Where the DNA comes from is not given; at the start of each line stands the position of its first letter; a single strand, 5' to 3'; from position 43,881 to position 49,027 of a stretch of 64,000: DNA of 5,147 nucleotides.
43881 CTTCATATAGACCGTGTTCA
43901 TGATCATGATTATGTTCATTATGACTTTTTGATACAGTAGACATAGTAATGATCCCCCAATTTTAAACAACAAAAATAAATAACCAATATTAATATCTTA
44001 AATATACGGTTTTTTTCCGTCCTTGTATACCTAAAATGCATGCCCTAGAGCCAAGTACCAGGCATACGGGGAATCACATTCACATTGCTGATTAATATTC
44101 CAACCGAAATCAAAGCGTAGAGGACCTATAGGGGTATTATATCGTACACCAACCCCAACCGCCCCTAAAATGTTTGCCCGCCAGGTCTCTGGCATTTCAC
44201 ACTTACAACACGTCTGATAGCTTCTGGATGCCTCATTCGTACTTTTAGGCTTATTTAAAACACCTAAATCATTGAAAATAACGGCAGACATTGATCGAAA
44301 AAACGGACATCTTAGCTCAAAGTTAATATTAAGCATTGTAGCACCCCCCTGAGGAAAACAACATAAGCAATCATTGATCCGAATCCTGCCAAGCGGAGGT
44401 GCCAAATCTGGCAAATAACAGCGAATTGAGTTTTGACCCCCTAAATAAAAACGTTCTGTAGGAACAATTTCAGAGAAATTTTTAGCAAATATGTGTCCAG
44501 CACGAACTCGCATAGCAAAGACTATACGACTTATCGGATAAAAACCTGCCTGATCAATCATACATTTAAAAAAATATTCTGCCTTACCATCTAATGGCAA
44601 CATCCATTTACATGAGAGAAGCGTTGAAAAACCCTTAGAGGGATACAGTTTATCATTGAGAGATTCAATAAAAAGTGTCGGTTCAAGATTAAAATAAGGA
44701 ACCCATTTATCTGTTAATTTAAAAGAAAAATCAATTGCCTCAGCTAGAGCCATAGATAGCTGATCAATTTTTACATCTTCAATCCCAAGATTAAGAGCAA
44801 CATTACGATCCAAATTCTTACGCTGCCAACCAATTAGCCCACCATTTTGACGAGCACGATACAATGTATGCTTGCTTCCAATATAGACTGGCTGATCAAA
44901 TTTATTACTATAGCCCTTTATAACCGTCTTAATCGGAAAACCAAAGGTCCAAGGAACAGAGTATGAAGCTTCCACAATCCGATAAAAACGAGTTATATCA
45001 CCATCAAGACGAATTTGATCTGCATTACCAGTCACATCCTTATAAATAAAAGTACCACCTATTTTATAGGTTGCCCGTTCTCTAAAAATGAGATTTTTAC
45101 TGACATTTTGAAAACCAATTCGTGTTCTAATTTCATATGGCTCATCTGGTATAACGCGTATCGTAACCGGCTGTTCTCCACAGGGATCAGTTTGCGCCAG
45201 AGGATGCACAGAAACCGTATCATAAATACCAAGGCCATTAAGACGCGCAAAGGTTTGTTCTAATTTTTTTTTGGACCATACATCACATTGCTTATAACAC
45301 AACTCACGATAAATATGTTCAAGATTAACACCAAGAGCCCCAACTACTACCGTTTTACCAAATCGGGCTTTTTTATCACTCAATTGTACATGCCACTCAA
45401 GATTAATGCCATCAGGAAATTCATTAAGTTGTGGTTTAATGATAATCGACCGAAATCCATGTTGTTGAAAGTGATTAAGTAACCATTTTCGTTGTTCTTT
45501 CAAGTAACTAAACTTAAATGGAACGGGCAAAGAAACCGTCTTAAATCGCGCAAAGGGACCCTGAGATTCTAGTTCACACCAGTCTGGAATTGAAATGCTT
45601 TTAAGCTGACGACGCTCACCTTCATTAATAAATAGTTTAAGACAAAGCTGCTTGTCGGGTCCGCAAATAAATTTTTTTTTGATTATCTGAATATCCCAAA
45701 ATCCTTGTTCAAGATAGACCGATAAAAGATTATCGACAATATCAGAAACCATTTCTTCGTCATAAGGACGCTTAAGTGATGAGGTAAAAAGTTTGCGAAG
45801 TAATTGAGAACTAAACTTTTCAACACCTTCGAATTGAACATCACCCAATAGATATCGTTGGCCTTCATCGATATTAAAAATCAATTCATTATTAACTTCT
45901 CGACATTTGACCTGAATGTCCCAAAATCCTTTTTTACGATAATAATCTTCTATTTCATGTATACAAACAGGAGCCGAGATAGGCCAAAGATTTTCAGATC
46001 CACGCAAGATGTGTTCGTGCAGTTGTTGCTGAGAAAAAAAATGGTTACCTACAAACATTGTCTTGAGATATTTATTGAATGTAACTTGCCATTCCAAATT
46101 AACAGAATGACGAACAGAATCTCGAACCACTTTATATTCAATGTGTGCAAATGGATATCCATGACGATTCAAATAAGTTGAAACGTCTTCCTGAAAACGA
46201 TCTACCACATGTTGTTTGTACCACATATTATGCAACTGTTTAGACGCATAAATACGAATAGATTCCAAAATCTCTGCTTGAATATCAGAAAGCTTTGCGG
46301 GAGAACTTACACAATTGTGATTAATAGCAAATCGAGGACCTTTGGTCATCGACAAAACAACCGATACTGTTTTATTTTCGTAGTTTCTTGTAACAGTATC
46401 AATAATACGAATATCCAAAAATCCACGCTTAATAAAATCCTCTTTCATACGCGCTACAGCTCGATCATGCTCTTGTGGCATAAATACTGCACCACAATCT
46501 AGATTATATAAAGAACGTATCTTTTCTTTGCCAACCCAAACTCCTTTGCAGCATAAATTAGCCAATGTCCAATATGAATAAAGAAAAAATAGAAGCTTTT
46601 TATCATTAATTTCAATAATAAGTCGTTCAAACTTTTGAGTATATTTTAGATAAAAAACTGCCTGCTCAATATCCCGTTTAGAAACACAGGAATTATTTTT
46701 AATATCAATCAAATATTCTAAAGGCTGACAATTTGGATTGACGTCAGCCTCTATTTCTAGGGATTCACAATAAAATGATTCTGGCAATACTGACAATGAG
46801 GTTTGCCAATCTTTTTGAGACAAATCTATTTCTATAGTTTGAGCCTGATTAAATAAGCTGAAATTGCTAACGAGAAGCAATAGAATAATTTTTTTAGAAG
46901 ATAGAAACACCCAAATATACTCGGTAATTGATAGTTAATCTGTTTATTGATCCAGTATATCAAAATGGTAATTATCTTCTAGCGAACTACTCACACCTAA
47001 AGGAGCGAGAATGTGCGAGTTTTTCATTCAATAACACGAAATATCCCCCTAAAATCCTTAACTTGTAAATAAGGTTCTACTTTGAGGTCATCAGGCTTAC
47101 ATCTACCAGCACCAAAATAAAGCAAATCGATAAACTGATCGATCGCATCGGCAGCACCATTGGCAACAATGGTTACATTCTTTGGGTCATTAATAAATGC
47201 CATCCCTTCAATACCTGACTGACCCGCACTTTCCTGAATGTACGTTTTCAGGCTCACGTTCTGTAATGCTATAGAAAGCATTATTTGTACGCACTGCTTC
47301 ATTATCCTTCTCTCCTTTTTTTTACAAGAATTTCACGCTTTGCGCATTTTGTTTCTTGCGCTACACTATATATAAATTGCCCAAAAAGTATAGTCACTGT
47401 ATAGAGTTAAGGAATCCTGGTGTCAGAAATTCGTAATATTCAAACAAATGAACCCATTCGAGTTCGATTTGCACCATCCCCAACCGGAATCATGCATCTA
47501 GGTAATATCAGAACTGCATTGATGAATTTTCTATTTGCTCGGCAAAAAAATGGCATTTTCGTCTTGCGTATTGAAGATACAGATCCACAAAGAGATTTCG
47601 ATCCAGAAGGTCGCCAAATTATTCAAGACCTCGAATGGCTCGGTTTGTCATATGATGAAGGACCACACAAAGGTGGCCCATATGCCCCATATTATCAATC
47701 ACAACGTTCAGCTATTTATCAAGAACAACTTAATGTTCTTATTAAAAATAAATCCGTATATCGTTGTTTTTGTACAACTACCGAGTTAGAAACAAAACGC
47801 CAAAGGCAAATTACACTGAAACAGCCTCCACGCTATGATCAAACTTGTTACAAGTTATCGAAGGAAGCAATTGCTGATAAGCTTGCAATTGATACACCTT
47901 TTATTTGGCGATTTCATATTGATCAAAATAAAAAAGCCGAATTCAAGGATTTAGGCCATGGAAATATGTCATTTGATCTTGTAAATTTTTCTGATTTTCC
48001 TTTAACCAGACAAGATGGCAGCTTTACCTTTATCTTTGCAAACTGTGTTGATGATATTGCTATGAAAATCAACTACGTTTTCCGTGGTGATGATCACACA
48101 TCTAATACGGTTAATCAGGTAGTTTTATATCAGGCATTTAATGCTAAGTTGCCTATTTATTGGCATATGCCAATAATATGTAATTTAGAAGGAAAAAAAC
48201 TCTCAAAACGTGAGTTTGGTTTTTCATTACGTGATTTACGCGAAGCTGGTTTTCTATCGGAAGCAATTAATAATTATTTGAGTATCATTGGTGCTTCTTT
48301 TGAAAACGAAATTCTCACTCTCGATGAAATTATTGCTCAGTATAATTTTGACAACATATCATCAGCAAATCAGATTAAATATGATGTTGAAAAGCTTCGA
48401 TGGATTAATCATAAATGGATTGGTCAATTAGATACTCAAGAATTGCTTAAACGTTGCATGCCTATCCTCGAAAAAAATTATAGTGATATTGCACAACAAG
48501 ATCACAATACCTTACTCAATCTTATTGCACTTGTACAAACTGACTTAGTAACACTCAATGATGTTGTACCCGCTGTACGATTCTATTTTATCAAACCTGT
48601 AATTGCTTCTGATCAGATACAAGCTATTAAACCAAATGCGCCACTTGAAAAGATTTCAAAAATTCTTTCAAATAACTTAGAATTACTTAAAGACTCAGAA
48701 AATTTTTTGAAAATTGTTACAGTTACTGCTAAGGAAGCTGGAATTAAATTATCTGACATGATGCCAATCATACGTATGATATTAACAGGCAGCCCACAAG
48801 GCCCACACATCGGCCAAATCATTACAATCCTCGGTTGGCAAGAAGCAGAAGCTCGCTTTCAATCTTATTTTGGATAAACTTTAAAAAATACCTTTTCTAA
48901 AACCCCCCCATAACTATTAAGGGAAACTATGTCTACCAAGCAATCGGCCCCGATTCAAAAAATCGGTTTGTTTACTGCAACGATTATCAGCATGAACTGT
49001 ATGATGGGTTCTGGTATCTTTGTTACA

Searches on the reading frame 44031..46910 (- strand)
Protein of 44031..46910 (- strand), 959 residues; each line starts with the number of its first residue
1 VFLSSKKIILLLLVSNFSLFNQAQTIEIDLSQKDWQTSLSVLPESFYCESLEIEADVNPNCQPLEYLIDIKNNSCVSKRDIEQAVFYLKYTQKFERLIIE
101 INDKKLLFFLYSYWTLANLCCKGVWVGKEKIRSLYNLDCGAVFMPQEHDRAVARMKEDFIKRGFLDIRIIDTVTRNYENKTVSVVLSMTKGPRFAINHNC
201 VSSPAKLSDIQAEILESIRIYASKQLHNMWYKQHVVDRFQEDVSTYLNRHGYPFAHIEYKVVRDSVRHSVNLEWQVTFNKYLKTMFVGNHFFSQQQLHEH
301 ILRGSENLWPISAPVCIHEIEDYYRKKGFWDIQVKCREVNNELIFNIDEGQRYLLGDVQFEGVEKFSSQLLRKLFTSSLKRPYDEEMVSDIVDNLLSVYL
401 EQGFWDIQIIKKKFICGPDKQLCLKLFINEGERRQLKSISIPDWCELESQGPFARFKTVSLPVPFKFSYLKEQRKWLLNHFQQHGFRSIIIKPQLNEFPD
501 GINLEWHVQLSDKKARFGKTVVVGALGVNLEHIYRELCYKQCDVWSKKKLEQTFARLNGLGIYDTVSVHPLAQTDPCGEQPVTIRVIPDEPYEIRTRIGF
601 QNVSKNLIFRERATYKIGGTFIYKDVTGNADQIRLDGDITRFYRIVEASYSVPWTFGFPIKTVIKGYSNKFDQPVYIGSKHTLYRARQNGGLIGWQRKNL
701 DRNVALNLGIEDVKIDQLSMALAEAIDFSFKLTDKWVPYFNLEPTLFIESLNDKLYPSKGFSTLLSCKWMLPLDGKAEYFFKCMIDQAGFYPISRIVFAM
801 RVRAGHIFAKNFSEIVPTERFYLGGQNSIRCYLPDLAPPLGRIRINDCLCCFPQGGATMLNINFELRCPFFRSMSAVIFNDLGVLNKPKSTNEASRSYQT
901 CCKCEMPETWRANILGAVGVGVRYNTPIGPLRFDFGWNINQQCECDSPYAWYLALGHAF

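Call 12: search_protein_families(library=ncbifam, proteins=[window:44031-46910:-])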
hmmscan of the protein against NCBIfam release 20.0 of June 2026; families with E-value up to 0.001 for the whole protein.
window:44031-46910:- (959 aa): 4 families
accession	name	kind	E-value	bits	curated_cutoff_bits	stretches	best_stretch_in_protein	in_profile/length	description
TIGR03303.1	OM_YaeT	equivalog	1.2e-57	195.8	297.15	3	285-942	75-725/741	outer membrane protein assembly factor BamA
NF047950.2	ATportTamA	equivalog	7.5e-19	67.7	625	2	910-957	522-567/569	autotransporter assembly complex protein TamA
NF052279.1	lipo_TamL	exception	9.6e-18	64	400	1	780-940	561-717/747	translocation and assembly module lipoprotein TamL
NF008287.0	PRK11067.1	subfamily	1.5e-16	60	1181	1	154-309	225-376/802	outer membrane protein assembly factor BamA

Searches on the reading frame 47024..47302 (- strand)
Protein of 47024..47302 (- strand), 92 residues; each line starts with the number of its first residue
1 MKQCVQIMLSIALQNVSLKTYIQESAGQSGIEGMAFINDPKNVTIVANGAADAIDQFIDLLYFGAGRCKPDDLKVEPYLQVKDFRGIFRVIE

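Call 53: search_protein_families(library=pfam, proteins=[window:47024-47302:-], max_evalue=0.01)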
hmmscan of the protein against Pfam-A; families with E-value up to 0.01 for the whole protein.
window:47024-47302:- (92 aa): 2 families
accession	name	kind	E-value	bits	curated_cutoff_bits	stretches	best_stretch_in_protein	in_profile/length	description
PF00708.24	Acylphosphatase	-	3.9e-05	24.3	22.5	1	14-84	10-80/85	Acylphosphatase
PF06544.18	Prp3_C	-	0.0055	17.2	27.6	1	12-61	7-55/138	Small nuclear ribonucleoprotein Prp3, C-terminal domain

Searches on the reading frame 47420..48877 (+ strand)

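Call 12: search_protein_families(library=ncbifam, proteins=[window:47420-48877:+])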
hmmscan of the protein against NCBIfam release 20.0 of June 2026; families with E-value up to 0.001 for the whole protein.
window:47420-48877:+ (485 aa): 12 families
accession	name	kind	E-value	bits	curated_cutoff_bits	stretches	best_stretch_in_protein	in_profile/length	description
TIGR00464.1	gltX_bact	equivalog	3e-128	428.7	289.95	1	13-481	2-464/470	glutamate--tRNA ligase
TIGR03838.1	queuosine_YadB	equivalog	2.6e-63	214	276.7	1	14-284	2-253/272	tRNA glutamyl-Q(34) synthetase GluQRS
NF004315.1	PRK05710.1-4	equivalog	3.4e-60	203.8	250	1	16-285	2-272/274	tRNA glutamyl-Q(34) synthetase GluQRS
NF004314.0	PRK05710.1-3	equivalog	3.9e-60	203.7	256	1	10-316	4-290/297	tRNA glutamyl-Q(34) synthetase GluQRS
NF004313.0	PRK05710.1-2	equivalog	5.8e-45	153.7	380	1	13-283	5-264/299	tRNA glutamyl-Q(34) synthetase GluQRS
NF004312.0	PRK05710.1-1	equivalog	8.3e-40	137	453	1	13-272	14-248/306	tRNA glutamyl-Q(34) synthetase GluQRS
NF003169.0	PRK04156.1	equivalog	1e-33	116.9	516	2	5-134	95-216/567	glutamate--tRNA ligase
TIGR00463.1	gltX_arch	equivalog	8.4e-25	87.3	401.75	1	7-253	89-322/560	glutamate--tRNA ligase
TIGR00440.1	glnS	equivalog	2e-12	46.8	425.8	1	13-136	1-113/524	glutamine--tRNA ligase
NF011291.0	PRK14703.1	equivalog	1.6e-11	43.3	681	1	10-82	29-101/769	glutamine--tRNA ligase/YqeY domain fusion protein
TIGR00467.1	lysS_arch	equivalog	2.2e-05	23.2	147.55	1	333-482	370-513/515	lysine--tRNA ligase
NF001968.0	PRK00750.1-2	equivalog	0.00046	18.7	648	0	390-477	430-516/528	lysine--tRNA ligase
